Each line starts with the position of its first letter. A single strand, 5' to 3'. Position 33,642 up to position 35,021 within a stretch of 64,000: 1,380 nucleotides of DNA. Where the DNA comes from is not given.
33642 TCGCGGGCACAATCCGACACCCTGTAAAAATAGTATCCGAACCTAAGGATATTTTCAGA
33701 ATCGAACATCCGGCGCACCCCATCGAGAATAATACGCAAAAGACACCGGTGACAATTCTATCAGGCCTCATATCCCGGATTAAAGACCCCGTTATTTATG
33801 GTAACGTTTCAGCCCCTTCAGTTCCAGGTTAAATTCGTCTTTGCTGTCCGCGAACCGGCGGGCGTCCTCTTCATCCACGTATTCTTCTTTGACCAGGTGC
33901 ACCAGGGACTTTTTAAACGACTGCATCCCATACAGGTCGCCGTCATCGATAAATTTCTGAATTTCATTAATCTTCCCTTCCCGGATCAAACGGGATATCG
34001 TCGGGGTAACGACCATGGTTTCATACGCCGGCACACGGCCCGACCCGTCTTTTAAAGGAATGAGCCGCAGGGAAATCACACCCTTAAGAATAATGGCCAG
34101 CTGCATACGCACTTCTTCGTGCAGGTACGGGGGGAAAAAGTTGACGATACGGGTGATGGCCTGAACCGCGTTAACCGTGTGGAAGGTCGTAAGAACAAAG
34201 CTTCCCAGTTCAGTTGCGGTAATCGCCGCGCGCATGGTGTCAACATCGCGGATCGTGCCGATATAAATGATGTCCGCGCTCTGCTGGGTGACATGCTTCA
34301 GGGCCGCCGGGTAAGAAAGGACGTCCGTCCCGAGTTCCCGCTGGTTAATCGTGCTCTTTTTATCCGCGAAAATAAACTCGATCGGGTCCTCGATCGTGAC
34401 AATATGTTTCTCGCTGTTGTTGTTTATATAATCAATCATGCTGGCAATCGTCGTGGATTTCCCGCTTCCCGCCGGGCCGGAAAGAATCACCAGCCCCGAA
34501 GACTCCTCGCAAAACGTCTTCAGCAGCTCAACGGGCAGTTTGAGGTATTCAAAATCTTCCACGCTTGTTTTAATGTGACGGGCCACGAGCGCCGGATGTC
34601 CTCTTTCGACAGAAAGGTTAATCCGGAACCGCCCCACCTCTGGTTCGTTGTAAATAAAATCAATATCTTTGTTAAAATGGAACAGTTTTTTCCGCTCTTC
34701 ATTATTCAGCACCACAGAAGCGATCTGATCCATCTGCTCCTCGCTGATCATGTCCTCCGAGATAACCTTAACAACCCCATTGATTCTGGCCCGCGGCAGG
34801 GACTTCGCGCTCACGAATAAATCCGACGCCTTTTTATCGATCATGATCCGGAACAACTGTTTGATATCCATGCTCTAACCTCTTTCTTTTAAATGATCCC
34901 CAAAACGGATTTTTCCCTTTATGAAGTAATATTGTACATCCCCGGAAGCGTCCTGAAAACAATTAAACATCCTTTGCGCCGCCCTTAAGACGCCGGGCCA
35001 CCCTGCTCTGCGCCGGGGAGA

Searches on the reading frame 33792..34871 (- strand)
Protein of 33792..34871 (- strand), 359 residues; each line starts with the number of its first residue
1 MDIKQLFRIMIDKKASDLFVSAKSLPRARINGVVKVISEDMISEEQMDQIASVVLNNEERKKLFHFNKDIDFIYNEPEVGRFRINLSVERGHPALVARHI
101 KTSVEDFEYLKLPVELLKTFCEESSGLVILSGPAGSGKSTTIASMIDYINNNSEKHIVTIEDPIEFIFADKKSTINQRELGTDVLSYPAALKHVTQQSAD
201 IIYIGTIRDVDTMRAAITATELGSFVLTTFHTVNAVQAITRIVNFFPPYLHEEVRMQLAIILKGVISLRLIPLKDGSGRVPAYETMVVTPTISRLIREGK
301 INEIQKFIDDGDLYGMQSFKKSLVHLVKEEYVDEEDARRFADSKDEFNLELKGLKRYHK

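Call 64: search_protein_families(library=pfam, proteins=[window:33792-34871:-], max_evalue=0.01)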
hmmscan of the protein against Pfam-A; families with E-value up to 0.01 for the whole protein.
window:33792-34871:- (359 aa): 9 families
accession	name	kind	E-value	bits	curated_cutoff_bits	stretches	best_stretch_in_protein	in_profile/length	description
PF00437.27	T2SSE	-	2.6e-30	105.8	24.9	1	100-273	117-280/370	Type II/IV secretion system protein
PF24883.2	NPHP3_N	-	0.00018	22.2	24.8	1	123-172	20-61/164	Nephrocystin 3, N-terminal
PF13191.12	AAA_16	-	0.00032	21.7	32.6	1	115-160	14-63/167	AAA ATPase domain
PF13604.12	AAA_30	-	0.0013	19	27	1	115-152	8-45/191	AAA domain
PF07693.20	KAP_NTPase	-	0.0031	17.3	20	1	127-161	22-56/293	KAP family P-loop domain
PF20720.3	nSTAND3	-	0.0032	17.6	27.2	0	124-163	16-54/155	Novel STAND NTPase 3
PF25199.1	nSTAND_NTPase5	-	0.0068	16.7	34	0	122-169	38-85/145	Novel STAND NTPase 5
PF06414.18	Zeta_toxin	-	0.0073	16.2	22.3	0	127-219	18-116/199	Zeta toxin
PF13245.12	AAA_19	-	0.01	16.5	25.1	0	125-155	11-41/134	AAA domain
